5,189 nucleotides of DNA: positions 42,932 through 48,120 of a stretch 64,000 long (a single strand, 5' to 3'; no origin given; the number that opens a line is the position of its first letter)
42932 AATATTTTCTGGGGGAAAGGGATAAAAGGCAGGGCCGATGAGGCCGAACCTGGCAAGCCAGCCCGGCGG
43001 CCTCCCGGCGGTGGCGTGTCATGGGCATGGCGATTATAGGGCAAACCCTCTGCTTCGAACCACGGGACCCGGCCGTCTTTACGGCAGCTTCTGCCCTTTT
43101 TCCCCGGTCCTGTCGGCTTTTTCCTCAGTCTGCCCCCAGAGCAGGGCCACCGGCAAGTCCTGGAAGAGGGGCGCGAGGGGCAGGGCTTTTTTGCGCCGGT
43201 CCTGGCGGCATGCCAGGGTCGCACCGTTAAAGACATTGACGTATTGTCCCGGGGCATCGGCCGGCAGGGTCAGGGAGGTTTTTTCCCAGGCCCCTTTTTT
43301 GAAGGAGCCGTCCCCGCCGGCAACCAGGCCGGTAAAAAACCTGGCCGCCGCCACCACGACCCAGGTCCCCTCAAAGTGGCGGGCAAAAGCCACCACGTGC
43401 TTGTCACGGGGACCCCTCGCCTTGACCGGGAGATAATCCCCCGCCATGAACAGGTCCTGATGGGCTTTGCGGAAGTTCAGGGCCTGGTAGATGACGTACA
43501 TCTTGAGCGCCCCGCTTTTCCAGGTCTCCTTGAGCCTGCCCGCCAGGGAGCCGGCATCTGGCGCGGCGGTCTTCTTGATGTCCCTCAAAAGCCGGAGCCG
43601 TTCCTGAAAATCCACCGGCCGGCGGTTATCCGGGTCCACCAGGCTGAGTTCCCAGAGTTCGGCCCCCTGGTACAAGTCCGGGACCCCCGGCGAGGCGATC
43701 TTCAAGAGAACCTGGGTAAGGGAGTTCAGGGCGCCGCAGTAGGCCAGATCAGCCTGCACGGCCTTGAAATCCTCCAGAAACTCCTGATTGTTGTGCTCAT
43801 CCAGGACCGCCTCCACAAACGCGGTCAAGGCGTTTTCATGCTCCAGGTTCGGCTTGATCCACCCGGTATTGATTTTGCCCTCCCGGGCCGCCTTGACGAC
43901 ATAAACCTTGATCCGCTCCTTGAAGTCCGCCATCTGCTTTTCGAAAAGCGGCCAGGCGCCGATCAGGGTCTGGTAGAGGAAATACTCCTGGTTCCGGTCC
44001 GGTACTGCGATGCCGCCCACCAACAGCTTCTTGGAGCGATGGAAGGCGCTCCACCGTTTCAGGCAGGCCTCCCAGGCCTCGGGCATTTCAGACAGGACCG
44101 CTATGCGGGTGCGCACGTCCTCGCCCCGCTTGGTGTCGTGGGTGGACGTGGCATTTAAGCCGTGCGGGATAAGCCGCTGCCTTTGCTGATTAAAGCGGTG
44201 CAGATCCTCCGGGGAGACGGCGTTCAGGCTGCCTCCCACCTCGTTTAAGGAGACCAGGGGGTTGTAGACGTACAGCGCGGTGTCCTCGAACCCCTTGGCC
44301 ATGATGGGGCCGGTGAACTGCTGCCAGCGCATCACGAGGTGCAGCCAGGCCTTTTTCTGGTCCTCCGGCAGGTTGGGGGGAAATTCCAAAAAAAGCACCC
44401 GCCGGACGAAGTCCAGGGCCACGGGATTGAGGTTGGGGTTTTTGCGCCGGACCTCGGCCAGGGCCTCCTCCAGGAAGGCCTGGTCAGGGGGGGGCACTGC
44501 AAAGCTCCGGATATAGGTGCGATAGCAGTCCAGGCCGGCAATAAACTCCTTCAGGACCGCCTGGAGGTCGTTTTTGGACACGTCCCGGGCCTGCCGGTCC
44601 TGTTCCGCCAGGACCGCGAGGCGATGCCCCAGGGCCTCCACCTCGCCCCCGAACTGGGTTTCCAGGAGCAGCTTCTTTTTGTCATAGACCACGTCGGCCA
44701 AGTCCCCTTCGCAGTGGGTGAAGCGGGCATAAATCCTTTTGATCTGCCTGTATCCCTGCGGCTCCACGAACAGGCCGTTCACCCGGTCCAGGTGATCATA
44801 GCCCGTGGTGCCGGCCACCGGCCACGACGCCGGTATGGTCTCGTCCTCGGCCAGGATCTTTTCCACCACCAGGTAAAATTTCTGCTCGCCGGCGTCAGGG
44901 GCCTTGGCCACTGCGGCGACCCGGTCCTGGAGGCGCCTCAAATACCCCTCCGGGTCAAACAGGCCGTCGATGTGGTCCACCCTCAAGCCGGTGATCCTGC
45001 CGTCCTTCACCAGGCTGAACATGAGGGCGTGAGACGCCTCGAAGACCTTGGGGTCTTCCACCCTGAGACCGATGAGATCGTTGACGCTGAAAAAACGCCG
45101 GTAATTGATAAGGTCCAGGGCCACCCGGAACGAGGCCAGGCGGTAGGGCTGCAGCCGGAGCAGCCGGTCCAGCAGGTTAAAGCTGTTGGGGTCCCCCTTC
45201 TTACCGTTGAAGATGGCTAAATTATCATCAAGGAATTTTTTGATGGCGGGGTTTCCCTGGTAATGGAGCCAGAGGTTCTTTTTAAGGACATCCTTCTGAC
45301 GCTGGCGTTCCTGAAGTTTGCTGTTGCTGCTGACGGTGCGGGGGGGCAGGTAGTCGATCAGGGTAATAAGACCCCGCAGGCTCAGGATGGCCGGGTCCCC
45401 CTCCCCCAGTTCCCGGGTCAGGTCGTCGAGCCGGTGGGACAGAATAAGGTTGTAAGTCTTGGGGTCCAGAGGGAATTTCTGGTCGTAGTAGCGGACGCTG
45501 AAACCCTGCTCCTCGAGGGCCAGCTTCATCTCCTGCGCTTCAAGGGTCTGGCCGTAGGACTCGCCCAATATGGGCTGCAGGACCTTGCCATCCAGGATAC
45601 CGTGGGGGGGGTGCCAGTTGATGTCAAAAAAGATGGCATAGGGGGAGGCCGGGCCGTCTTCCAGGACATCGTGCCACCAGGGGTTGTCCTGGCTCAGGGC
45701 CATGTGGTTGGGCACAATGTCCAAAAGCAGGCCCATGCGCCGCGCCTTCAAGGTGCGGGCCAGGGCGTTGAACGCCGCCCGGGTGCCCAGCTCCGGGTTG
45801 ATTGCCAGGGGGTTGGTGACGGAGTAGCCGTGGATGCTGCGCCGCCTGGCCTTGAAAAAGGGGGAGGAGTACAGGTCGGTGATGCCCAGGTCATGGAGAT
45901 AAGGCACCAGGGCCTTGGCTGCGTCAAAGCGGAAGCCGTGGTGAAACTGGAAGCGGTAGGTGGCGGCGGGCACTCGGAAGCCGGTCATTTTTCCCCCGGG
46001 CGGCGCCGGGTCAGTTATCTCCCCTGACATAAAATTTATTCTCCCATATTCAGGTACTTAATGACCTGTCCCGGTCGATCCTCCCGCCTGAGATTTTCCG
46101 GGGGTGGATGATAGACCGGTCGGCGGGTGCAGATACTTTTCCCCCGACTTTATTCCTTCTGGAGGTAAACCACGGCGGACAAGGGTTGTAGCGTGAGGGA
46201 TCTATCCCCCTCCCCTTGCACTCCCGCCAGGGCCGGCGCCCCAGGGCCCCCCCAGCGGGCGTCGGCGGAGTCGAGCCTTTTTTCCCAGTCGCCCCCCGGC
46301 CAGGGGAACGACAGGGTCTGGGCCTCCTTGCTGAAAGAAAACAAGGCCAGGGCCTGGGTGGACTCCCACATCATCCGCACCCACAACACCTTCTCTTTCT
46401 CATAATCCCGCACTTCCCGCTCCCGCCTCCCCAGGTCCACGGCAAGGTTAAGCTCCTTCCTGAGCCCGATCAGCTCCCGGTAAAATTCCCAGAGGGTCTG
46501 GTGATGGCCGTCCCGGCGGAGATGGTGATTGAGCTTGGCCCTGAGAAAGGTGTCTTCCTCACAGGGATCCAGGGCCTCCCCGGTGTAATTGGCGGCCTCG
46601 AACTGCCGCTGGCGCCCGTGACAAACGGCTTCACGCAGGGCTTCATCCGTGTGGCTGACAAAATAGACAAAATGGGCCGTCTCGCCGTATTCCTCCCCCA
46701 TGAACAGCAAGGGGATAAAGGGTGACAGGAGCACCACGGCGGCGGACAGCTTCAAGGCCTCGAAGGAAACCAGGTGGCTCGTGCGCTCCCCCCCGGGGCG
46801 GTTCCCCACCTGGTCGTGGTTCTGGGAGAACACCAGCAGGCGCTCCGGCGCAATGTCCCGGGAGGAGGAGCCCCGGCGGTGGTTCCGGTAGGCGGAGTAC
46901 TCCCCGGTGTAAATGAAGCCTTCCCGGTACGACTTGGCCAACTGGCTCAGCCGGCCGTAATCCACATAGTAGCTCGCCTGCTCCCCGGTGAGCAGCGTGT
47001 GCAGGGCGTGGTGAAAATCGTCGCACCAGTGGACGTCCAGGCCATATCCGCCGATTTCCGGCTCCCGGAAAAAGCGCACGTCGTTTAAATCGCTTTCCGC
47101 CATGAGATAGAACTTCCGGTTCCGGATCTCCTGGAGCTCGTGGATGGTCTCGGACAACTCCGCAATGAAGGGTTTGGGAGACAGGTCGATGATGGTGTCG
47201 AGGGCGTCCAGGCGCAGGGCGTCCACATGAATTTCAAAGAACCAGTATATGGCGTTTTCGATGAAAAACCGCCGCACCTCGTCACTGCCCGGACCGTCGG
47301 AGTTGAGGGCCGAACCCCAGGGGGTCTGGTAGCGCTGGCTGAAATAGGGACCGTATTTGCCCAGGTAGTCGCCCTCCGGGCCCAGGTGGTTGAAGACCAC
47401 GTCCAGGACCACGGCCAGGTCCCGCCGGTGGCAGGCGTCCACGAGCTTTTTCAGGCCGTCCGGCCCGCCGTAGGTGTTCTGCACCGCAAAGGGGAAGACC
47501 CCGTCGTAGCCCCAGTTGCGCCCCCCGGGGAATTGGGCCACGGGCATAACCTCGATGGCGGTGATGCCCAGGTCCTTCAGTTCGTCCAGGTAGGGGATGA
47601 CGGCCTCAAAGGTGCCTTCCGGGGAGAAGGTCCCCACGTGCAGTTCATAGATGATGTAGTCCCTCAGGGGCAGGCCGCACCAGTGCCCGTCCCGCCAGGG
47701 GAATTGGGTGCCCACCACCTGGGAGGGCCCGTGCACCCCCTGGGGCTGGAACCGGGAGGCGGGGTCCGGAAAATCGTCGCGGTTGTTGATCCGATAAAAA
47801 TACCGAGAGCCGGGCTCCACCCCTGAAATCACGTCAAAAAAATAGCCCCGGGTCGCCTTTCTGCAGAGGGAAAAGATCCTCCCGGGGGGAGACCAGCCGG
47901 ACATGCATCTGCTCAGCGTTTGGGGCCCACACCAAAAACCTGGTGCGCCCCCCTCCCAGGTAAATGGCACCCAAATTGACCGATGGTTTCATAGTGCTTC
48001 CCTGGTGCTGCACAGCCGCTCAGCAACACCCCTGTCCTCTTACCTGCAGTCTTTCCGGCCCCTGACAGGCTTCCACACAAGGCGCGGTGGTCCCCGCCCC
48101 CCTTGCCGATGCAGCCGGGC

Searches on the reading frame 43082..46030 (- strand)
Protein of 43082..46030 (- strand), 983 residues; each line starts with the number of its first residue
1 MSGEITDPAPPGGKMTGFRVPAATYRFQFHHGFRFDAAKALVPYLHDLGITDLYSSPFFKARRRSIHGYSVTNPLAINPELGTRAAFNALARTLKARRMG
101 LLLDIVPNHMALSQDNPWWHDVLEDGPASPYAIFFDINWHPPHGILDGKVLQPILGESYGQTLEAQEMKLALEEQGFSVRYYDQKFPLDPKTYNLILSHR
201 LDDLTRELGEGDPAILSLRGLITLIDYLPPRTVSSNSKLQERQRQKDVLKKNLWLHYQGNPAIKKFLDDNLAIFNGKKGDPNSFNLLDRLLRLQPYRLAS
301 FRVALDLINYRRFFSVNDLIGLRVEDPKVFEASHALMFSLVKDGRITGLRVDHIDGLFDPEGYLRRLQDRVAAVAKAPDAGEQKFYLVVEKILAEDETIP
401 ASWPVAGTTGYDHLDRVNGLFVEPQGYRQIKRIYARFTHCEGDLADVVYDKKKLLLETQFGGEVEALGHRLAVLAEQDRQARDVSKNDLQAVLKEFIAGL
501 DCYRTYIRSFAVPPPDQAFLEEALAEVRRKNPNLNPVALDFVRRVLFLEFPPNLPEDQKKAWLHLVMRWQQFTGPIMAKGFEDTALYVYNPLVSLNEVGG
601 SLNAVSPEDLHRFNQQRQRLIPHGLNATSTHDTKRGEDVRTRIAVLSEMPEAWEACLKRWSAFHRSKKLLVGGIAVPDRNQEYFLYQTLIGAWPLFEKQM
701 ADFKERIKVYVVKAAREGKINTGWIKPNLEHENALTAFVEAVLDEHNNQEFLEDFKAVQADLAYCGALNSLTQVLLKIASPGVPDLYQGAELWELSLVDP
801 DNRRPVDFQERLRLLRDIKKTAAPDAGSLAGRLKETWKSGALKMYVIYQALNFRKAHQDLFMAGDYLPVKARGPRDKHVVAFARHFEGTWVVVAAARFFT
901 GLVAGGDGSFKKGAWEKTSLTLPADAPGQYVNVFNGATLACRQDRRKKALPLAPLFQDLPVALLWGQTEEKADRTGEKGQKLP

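Call 48: search_protein_families(library=pfam, proteins=[window:43082-46030:-], max_evalue=0.00001)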
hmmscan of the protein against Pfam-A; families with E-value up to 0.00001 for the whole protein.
window:43082-46030:- (983 aa): 1 family
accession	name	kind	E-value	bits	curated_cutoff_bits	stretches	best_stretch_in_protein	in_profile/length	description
PF00128.31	Alpha-amylase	-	4e-18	66.3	22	1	43-150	26-125/446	Alpha amylase, catalytic domain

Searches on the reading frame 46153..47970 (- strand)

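Call 48: search_protein_families(library=pfam, proteins=[window:46153-47970:-], max_evalue=0.00001)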
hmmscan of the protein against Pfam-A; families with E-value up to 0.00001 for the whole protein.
window:46153-47970:- (606 aa): 1 family
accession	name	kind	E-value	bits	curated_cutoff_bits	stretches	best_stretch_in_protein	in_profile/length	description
PF00128.31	Alpha-amylase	-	1.3e-18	67.9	22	1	118-202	15-98/446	Alpha amylase, catalytic domain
